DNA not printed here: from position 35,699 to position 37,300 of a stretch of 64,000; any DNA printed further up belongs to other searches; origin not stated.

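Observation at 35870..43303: Fha present without a PpkA/PppA kinase–phosphatase pair, and no VasH activator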

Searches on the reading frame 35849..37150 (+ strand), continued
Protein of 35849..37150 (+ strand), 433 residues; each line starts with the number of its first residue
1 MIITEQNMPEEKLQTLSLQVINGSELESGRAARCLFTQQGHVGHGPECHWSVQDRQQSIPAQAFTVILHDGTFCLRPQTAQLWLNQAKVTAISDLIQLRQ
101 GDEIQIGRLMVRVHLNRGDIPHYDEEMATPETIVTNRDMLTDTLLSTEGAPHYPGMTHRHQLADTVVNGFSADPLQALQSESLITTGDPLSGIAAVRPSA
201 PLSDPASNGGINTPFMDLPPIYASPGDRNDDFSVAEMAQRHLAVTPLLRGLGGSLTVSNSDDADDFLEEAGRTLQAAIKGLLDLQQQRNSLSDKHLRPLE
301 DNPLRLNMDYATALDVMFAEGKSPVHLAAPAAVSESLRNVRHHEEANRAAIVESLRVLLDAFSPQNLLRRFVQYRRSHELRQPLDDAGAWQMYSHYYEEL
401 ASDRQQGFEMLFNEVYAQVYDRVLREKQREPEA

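Call 25: find_encoding_contigs(protein=P0257, flank=10000, max_places=2)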
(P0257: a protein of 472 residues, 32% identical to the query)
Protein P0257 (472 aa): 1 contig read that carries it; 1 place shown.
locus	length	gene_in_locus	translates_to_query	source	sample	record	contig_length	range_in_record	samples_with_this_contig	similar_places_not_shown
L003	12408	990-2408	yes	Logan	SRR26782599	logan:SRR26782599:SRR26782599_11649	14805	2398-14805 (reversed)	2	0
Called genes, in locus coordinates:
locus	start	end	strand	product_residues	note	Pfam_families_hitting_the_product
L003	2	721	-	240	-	?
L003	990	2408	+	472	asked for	PF00498:FHA, PF20232:T6SS_FHA_C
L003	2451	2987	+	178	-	PF12790:T6SS-SciN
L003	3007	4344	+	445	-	PF05936:T6SS_VasE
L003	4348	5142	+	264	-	PF09850:DotU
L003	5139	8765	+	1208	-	PF14331:IcmF-related_N, PF06761:IcmF-related, PF21070:IcmF_helical (weak), PF06744:IcmF_C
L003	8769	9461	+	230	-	PF13672:PP2C_2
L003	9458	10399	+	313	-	PF00069:Pkinase, PF07714:PK_Tyr_Ser-Thr, PF01636:APH (weak)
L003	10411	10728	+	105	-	-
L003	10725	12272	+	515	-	PF06812:ImpA_N, PF16989:T6SS_VasJ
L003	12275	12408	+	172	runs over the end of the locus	PF05591:T6SS_VipA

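Call 26: find_encoding_contigs(protein=P0160, flank=10000, max_places=2)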
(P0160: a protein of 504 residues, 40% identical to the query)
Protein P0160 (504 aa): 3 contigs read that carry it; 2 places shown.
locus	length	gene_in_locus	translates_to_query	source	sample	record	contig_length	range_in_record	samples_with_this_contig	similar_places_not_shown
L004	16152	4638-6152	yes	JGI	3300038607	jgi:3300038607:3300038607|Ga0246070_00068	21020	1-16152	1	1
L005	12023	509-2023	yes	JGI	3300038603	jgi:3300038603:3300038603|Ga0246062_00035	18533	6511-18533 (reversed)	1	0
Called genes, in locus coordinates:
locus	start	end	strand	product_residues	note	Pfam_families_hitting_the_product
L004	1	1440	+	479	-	?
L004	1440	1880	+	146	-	PF04965:GPW_gp25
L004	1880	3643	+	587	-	PF05947:T6SS_TssF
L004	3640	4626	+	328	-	PF06996:T6SS_TssG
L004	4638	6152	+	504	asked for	PF20232:T6SS_FHA_C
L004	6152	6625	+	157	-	PF12790:T6SS-SciN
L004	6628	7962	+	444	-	PF05936:T6SS_VasE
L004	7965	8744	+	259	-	PF09850:DotU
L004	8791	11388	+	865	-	PF02861:Clp_N (weak), PF13191:AAA_16 (weak), PF23569:NBD_SMAX1, PF00004:AAA, PF17871:AAA_lid_9, PF07724:AAA_2, PF07728:AAA_5, PF10431:ClpB_D2-small, +5 more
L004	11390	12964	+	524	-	PF00158:Sigma54_activat, PF14532:Sigma54_activ_2, PF07728:AAA_5 (weak), PF25601:AAA_lid_14, PF02954:HTH_8 (weak)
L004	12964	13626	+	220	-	PF11319:VasI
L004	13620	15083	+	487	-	PF06812:ImpA_N, PF16989:T6SS_VasJ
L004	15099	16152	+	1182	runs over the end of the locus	PF14331:IcmF-related_N, PF06761:IcmF-related, PF21070:IcmF_helical (weak), PF06744:IcmF_C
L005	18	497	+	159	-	PF06996:T6SS_TssG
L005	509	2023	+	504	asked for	PF20232:T6SS_FHA_C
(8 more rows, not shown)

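Call 27: find_encoding_contigs(protein=P0130, flank=10000, max_places=2)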
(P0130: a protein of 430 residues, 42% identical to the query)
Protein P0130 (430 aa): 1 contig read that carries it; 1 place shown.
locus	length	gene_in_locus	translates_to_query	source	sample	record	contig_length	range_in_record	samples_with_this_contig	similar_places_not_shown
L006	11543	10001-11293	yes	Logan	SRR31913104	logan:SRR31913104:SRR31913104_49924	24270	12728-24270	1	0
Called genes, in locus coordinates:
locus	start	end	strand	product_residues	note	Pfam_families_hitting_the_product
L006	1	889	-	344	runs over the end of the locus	PF16884:ADH_N_2, PF00107:ADH_zinc_N, PF13602:ADH_zinc_N_2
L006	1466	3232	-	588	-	PF05947:T6SS_TssF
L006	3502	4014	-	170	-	PF05638:T6SS_HCP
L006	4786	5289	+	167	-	PF05591:T6SS_VipA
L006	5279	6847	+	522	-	PF05943:VipB, PF18945:VipB_2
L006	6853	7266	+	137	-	PF04965:GPW_gp25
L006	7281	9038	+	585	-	PF05947:T6SS_TssF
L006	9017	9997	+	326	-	PF06996:T6SS_TssG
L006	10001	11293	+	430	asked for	PF00498:FHA, PF20232:T6SS_FHA_C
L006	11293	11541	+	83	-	?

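Call 32: find_related_loci(query=A1, collection=genome_contigs, flank=10000)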
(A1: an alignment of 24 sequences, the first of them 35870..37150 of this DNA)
Query A1 (426 aa) in genome_contigs; peptide patterns used: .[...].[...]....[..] (x = any residue, [..] = any of these).
415 stretches matched a pattern; 403 encode a relative of the query (tblastn E <= 1e-3); the best 80 are kept; 80 distinct loci.
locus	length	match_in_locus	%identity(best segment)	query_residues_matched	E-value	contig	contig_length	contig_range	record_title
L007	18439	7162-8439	99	1-426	0e+0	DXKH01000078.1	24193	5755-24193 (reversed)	MAG TPA_asm: Citrobacter sp. isolate HRGM_Genome_0066 HRGM_Genome_0066_78, whole genome shotgun sequence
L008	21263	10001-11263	80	7-426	0e+0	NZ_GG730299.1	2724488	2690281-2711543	Citrobacter youngae ATCC 29220 Scfld0, whole genome shotgun sequence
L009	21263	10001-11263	78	7-426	0e+0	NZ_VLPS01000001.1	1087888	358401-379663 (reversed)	Atlantibacter subterranea strain ZYL01 Scaffold1_1, whole genome shotgun sequence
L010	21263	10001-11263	80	7-426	0e+0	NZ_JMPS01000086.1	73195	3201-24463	Yokenella regensburgei ATCC 49455 GYRE.assembly.087, whole genome shotgun sequence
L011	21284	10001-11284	72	1-426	0e+0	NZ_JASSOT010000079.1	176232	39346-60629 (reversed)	Lelliottia sp. V86_10 NODE_10_length_176232_cov_14.669601, whole genome shotgun sequence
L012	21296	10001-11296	71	1-426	0e+0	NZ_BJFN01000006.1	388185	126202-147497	Buttiauxella sp. A111 Contig06, whole genome shotgun sequence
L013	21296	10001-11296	71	1-426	0e+0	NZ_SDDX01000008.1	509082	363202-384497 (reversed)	Lelliottia nimipressuralis strain CCUG 25894 CCUG25894T_0000008, whole genome shotgun sequence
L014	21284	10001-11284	71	1-426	0e+0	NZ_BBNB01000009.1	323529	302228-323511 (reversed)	Citrobacter sedlakii NBRC 105722, whole genome shotgun sequence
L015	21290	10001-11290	69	1-425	0e+0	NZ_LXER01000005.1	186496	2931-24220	Buttiauxella brennerae ATCC 51605 Sequence00005, whole genome shotgun sequence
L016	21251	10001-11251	72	8-426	0e+0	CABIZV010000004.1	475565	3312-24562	Enterobacteriaceae bacterium isolate MGYG-HGUT-00110 genome assembly, contig: .20298_3_19.4, whole genome shotgun sequen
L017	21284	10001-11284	71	1-426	0e+0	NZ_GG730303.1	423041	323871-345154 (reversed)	Citrobacter youngae ATCC 29220 Scfld4, whole genome shotgun sequence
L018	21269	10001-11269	69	3-426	0e+0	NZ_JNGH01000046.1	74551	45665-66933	Trabulsiella odontotermitis strain 01 SAMPLE01_CONTIG_54, whole genome shotgun sequence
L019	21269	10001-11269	69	3-426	0e+0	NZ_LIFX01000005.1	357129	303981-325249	Trabulsiella odontotermitis strain TbOT1.10 contig5, whole genome shotgun sequence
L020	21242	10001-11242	70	8-426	0e+0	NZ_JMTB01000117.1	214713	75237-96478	Trabulsiella guamensis ATCC 49490 GTGU.assembly.117, whole genome shotgun sequence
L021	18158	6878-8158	69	1-426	0e+0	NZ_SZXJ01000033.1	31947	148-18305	Citrobacter sp. wls619 contig13, whole genome shotgun sequence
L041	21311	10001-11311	46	3-425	4e-115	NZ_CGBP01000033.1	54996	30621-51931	Yersinia similis strain Y228, whole genome shotgun sequence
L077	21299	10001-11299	45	3-423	6e-103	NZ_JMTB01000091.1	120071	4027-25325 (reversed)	Trabulsiella guamensis ATCC 49490 GTGU.assembly.091, whole genome shotgun sequence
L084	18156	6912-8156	40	8-423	4e-94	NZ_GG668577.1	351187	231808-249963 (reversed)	Proteus mirabilis ATCC 29906 SCAFFOLD2, whole genome shotgun sequence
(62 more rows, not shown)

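Call 37: search_protein_families(library=pfam, proteins=[L077:16577-17374:+, L041:16586-17383:+, L084:13547-14335:+, L004:11390-12964:+], max_evalue=1)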
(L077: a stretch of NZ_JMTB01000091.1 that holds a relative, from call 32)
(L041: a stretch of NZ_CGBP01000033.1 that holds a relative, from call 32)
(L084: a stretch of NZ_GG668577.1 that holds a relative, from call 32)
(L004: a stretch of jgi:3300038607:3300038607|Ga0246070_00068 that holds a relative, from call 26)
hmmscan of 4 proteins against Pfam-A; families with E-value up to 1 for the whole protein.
L077:16577-17374:+ (265 aa): 8 families
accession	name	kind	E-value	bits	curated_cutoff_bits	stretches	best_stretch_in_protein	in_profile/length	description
PF02954.25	HTH_8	-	4.5e-10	39.5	22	1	221-261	2-42/42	Bacterial regulatory protein, Fis family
PF04977.20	DivIC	-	0.0099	16.1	28.9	1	160-199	14-53/80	Septum formation initiator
PF02590.22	SPOUT_MTase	-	0.012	16.1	27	1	137-173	110-146/154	Predicted SPOUT methyltransferase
PF13556.12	HTH_30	-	0.024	14.8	27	1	237-260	12-35/59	PucR C-terminal helix-turn-helix domain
PF01638.23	HxlR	-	0.03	14.6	20.8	1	215-264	22-71/91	HxlR-like helix-turn-helix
PF02403.27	Seryl_tRNA_N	-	0.072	13.8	28.2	1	161-233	27-97/108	Seryl-tRNA synthetase N-terminal domain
PF00435.27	Spectrin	-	0.19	12.6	29.9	1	160-220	31-91/105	Spectrin repeat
PF14357.11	DUF4404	-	0.2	12.8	27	1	164-225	4-61/83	Domain of unknown function (DUF4404)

L041:16586-17383:+ (265 aa): 3 families
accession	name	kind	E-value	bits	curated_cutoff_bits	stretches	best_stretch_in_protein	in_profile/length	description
PF02954.25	HTH_8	-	3.1e-05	24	22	1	221-261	2-42/42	Bacterial regulatory protein, Fis family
PF07160.18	SKA1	-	0.036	14.3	29.6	1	133-211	9-87/243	Spindle and kinetochore-associated protein 1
PF14357.11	DUF4404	-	0.15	13.1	27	1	163-225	3-61/83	Domain of unknown function (DUF4404)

L084:13547-14335:+ (262 aa): 5 families
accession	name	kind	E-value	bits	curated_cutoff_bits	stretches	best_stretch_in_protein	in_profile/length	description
PF02954.25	HTH_8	-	7.7e-05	22.8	22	1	220-260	2-42/42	Bacterial regulatory protein, Fis family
PF15015.11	NYD-SP12_N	-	0.0071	15.2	29.2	1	118-204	401-486/564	Spermatogenesis-associated, N-terminal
PF18985.5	DUF5718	-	0.055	13.4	25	0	143-200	15-70/250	Family of unknown function (DUF5718)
PF02457.21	DAC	-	0.079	13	27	1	122-165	6-49/119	DisA bacterial checkpoint controller nucleotide-binding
PF18024.7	HTH_50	-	0.089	12.9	27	1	220-262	8-49/50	Helix-turn-helix domain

L004:11390-12964:+ (524 aa): 12 families
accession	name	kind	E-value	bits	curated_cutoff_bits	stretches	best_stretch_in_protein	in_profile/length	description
PF00158.32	Sigma54_activat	-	7.6e-67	224.6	20.2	1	201-367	1-167/168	Sigma-54 interaction domain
PF14532.12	Sigma54_activ_2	-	9.5e-21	74.9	25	1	202-372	1-138/138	Sigma-54 interaction domain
PF25601.1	AAA_lid_14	-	5e-20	71.5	27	1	373-454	1-81/87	AAA+ ATPase lid domain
PF07728.20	AAA_5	-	1.5e-06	28.7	22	1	225-344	2-124/139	AAA domain (dynein-related subfamily)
PF02954.25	HTH_8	-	9.9e-06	25.6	22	1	481-516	3-38/42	Bacterial regulatory protein, Fis family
PF01078.27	Mg_chelatase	-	0.0016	18.3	20.3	1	212-321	12-134/207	Magnesium chelatase, subunit ChlI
PF00493.29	MCM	-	0.0027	17.3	23.3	1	206-320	42-148/224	MCM P-loop domain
PF07724.20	AAA_2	-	0.017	15.6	27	1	223-321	4-103/166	AAA domain (Cdc48 subfamily)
PF00004.35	AAA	-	0.021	15.7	21.2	1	225-366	1-130/131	ATPase family associated with various cellular activities (AAA)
PF18024.7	HTH_50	-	0.024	14.8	27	1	475-522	3-49/50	Helix-turn-helix domain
PF13191.12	AAA_16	-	0.026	15.4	32.6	1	208-262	9-70/167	AAA ATPase domain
PF12775.13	AAA_7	-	0.089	12.8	25.8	1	218-260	29-71/181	P-loop containing dynein motor region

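Call 39: find_encoding_contigs(protein=P0223, flank=10000, max_places=1)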
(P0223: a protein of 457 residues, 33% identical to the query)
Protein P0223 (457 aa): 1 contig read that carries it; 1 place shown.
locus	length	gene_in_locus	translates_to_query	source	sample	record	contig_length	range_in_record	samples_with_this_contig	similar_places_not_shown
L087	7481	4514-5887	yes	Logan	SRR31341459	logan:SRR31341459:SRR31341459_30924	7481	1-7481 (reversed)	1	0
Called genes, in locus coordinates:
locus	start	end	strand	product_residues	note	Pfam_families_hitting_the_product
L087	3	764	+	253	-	?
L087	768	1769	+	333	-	PF01832:Glucosaminidase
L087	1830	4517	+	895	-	PF02861:Clp_N, PF13191:AAA_16 (weak), PF23569:NBD_SMAX1 (weak), PF00004:AAA, PF17871:AAA_lid_9, PF07724:AAA_2, PF07728:AAA_5, PF10431:ClpB_D2-small, +2 more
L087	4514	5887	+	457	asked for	PF00498:FHA, PF20232:T6SS_FHA_C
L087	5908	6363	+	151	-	PF12790:T6SS-SciN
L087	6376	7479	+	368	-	?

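Call 40: find_encoding_contigs(protein=P0185, flank=10000, max_places=1)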
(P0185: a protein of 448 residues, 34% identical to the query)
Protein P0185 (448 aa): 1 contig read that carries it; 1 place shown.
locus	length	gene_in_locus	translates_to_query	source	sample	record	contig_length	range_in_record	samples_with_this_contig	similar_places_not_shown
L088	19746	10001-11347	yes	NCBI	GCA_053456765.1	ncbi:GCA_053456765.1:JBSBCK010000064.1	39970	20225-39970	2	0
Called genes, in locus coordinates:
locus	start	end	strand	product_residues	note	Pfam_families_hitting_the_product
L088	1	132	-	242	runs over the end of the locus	PF11319:VasI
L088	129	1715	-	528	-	PF00158:Sigma54_activat, PF14532:Sigma54_activ_2, PF07728:AAA_5 (faint), PF25601:AAA_lid_14, PF02954:HTH_8 (weak)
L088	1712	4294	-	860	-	PF02861:Clp_N, PF23569:NBD_SMAX1 (weak), PF00004:AAA (weak), PF17871:AAA_lid_9, PF00004:AAA, PF07724:AAA_2, PF07728:AAA_5, PF10431:ClpB_D2-small, +3 more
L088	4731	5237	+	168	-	PF05591:T6SS_VipA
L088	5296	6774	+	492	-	PF05943:VipB, PF18945:VipB_2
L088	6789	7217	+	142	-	PF04965:GPW_gp25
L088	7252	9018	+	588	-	PF05947:T6SS_TssF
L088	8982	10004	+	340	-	PF06996:T6SS_TssG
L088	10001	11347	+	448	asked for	PF00498:FHA, PF20232:T6SS_FHA_C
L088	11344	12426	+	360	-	PF12790:T6SS-SciN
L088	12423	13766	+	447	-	PF05936:T6SS_VasE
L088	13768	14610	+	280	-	PF09850:DotU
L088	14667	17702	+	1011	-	PF05954:Phage_GPD, PF04717:Phage_base_V, PF13296:T6SS_Vgr, PF10106:DUF2345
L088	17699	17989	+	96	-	-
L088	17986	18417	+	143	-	-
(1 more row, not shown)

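Call 41: find_encoding_contigs(protein=P0194, flank=10000, max_places=1)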
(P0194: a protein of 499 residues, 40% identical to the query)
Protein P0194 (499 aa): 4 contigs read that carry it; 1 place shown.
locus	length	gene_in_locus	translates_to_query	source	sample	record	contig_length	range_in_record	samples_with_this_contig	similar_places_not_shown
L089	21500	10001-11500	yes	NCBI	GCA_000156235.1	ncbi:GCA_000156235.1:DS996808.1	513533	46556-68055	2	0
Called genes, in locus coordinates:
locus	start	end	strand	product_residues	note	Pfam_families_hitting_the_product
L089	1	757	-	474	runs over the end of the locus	PF06812:ImpA_N, PF16989:T6SS_VasJ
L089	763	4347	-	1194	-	PF14331:IcmF-related_N, PF06761:IcmF-related, PF21070:IcmF_helical (faint), PF06744:IcmF_C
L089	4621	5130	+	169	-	PF05591:T6SS_VipA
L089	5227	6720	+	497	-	PF05943:VipB, PF18945:VipB_2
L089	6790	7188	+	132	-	PF04965:GPW_gp25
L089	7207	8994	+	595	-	PF05947:T6SS_TssF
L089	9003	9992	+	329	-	PF06996:T6SS_TssG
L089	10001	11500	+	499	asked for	PF00498:FHA, PF20232:T6SS_FHA_C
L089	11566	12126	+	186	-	PF12790:T6SS-SciN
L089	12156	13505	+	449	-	PF05936:T6SS_VasE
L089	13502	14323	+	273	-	PF09850:DotU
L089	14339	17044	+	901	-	PF02861:Clp_N, PF23569:NBD_SMAX1 (weak), PF00004:AAA, PF13191:AAA_16 (weak), PF17871:AAA_lid_9, PF07724:AAA_2, PF07728:AAA_5, PF10431:ClpB_D2-small, +2 more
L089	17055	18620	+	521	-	PF00158:Sigma54_activat, PF14532:Sigma54_activ_2, PF07728:AAA_5 (weak), PF25601:AAA_lid_14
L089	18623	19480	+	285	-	PF11319:VasI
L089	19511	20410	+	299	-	PF00805:Pentapeptide (weak)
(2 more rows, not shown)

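Call 42: find_encoding_contigs(protein=P0210, flank=10000, max_places=1)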
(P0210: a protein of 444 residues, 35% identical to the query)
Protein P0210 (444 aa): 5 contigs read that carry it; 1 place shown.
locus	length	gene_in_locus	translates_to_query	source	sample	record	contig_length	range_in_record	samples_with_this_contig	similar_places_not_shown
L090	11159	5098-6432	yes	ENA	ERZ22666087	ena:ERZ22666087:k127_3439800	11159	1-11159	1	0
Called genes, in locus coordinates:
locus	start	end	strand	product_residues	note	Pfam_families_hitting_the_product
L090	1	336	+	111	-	?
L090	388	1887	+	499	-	PF05943:VipB, PF18945:VipB_2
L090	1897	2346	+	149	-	PF04965:GPW_gp25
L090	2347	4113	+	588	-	PF05947:T6SS_TssF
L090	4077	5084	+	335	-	PF06996:T6SS_TssG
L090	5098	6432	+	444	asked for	PF20232:T6SS_FHA_C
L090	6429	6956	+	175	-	PF12790:T6SS-SciN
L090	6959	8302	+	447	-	PF05936:T6SS_VasE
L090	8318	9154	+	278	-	PF09850:DotU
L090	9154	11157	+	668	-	?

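Call 48: predict_structure(alignment_id=A1)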
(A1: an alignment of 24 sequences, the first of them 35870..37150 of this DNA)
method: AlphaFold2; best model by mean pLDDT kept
length: 426 residues; sequences in the alignment: 24
mean_pLDDT: 68.3   pTM: 0.33
mean pLDDT of the five models: 68.3, 67.6, 66.9, 64.8, 62.5
residues with pLDDT >= 90: 113; 70-90: 118; 50-70: 66; < 50: 129
segments of 3 or more residues with pLDDT < 50: 117-166, 175-226, 286-298, 313-316
pLDDT, mean of each block of 10 residues (from residue 1): 71 93 90 93 94 94 93 88 82 95 93 51 42 43 37 32 42 44 40 34 35 39 47 63 69 76 82 77 49 46 60 47 70 87 93 87 81 73 84 78 89 93 68
secondary structure, 60 per line:
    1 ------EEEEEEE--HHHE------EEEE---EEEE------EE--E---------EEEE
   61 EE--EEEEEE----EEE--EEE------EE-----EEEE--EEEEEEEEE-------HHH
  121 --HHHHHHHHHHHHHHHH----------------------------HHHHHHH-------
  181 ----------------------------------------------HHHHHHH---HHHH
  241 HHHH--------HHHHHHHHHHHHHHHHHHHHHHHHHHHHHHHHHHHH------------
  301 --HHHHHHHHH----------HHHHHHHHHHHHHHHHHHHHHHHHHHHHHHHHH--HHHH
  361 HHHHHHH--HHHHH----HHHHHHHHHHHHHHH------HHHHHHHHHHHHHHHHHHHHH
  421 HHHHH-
elements in order: E7-13 E26-29 E33-36 E57-62 E65-70 E75-77 E80-82 E96-99 E102-110 H123-138 H167-173 H227-233 H237-244 H253-288 H303-311 H322-354 H357-367 H370-374 H379-393 H400-425
